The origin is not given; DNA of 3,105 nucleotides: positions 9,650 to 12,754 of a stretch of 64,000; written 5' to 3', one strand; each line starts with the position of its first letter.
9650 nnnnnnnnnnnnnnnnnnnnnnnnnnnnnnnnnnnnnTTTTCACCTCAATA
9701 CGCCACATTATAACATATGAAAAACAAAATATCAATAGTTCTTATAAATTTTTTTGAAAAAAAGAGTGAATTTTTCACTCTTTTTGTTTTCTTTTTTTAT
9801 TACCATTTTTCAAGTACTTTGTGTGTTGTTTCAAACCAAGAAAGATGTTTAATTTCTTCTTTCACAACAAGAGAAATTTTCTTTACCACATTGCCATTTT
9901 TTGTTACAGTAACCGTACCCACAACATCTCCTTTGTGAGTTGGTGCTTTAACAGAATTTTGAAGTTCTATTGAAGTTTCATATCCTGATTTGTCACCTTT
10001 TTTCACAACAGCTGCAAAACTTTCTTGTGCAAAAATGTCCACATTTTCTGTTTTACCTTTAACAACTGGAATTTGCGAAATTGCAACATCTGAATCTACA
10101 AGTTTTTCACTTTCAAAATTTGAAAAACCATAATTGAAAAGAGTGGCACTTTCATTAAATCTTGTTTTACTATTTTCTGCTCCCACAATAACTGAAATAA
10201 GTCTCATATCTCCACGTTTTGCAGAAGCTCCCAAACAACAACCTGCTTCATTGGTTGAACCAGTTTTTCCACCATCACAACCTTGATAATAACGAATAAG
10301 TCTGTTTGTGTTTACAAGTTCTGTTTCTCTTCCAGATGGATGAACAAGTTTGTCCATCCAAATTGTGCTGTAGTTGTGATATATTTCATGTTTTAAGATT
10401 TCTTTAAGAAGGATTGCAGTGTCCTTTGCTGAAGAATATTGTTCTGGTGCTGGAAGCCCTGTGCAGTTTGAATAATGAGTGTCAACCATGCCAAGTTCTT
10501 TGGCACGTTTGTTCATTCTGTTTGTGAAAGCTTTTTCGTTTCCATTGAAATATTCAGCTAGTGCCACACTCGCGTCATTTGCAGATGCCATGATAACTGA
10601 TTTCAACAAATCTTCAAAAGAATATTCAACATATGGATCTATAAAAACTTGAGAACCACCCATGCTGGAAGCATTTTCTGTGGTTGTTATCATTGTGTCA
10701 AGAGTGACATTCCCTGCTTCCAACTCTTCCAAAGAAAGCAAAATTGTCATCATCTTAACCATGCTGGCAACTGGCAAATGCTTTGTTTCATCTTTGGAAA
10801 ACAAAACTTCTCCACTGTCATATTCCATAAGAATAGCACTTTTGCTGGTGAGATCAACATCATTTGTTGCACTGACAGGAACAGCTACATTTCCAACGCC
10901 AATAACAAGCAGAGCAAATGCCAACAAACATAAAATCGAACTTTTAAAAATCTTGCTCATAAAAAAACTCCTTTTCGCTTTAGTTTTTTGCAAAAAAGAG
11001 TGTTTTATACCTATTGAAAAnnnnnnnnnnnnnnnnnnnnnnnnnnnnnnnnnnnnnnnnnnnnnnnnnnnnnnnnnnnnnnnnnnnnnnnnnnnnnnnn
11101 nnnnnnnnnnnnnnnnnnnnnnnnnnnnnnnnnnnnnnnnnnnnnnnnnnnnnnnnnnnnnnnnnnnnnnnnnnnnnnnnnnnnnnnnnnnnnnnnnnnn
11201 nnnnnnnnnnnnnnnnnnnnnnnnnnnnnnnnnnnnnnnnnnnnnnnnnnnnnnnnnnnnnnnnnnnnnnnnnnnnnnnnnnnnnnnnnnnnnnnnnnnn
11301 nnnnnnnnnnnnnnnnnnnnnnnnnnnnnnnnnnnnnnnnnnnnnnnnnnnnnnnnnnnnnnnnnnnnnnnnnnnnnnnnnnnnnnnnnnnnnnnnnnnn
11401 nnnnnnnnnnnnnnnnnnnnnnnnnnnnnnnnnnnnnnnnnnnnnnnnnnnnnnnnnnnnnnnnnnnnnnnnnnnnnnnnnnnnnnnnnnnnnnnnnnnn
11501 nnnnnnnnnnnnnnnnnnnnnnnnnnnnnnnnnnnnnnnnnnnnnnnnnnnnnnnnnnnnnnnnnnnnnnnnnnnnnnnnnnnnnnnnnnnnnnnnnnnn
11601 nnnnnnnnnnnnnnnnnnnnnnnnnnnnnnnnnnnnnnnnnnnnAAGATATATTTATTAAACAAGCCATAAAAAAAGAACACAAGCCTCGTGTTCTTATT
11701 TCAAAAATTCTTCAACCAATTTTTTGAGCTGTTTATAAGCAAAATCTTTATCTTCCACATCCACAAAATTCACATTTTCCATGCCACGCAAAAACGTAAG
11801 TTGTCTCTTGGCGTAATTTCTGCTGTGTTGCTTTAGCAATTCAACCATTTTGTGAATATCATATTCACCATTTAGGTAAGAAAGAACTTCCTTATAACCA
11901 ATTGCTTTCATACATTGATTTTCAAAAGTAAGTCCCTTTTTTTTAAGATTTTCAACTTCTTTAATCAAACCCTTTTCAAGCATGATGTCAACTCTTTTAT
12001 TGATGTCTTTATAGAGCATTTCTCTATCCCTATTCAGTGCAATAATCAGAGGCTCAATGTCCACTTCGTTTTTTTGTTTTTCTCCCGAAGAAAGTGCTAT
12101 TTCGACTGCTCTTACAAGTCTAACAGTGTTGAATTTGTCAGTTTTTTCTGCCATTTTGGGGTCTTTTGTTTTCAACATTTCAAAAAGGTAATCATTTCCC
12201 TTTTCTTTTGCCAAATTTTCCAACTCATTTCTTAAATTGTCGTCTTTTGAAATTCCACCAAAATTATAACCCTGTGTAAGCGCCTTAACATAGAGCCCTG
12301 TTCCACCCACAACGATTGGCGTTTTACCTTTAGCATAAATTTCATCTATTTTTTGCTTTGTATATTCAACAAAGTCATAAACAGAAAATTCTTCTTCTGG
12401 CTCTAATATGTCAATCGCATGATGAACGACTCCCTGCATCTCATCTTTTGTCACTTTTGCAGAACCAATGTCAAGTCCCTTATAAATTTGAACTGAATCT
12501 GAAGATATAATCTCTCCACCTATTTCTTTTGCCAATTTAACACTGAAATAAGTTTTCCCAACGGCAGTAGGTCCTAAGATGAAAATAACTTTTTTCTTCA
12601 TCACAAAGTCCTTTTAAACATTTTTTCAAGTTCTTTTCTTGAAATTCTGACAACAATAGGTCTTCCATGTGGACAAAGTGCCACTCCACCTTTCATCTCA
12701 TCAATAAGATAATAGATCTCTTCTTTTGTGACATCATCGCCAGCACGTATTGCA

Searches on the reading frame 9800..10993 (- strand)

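Call 29: search_protein_families(library=pfam, proteins=[window:9800-10993:-], max_evalue=0.000001)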
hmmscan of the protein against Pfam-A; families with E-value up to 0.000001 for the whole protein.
window:9800-10993:- (397 aa): 3 families
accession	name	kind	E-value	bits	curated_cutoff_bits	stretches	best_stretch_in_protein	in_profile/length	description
PF00768.25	Peptidase_S11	-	2.5e-68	230.5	27.6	1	44-273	6-238/239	D-alanyl-D-alanine carboxypeptidase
PF07943.18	PBP5_C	-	1.4e-18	67.2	21.2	1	293-382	1-90/91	Penicillin-binding protein 5, C-terminal domain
PF13354.11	Beta-lactamase2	-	3.1e-15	56.5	22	1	57-213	6-160/214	Beta-lactamase enzyme family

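Call 79: search_protein_families(library=ncbifam, proteins=[window:9800-10993:-], max_evalue=1e-8)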
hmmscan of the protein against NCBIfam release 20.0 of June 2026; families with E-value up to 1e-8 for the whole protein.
window:9800-10993:- (397 aa): 7 families
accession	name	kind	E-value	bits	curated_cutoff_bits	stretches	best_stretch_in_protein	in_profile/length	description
NF007445.0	PRK10001.1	equivalog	1.4e-60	205.2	765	1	27-388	16-381/400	serine-type D-Ala-D-Ala carboxypeptidase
NF038273.1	strep_PBP3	exception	5.8e-53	180.4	490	1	28-371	11-373/407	D-alanyl-D-alanine carboxypeptidase PBP3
NF008059.0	PRK10793.1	equivalog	1.9e-51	175.1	694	1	11-387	9-387/403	D-alanyl-D-alanine carboxypeptidase DacA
NF008489.0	PRK11397.1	equivalog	3.5e-50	170.9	610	1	38-388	26-379/389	serine-type D-Ala-D-Ala carboxypeptidase DacD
NF038258.2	PBP4_Staph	exception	5.4e-33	114.3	500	1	50-294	41-307/366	penicillin-binding protein PBP4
NF008668.0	PRK11669.1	equivalog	3.7e-31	108.4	294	1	24-282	17-273/316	D-alanyl-D-alanine endopeptidase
NF000471.1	vanY_of_D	exception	3.4e-15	56.1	625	1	43-283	92-345/354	transpeptidase-like D-Ala-D-Ala carboxypeptidase VanY-D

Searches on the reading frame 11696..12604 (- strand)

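Call 29: search_protein_families(library=pfam, proteins=[window:11696-12604:-], max_evalue=0.000001)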
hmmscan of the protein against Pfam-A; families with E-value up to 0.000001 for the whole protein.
window:11696-12604:- (302 aa): 2 families
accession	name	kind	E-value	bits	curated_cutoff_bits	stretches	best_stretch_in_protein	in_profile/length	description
PF01715.23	IPPT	-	4.1e-81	272.7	23.6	1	39-274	1-242/243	IPP transferase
PF01745.22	IPT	-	3.2e-11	43.5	20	1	5-59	2-56/233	Isopentenyl transferase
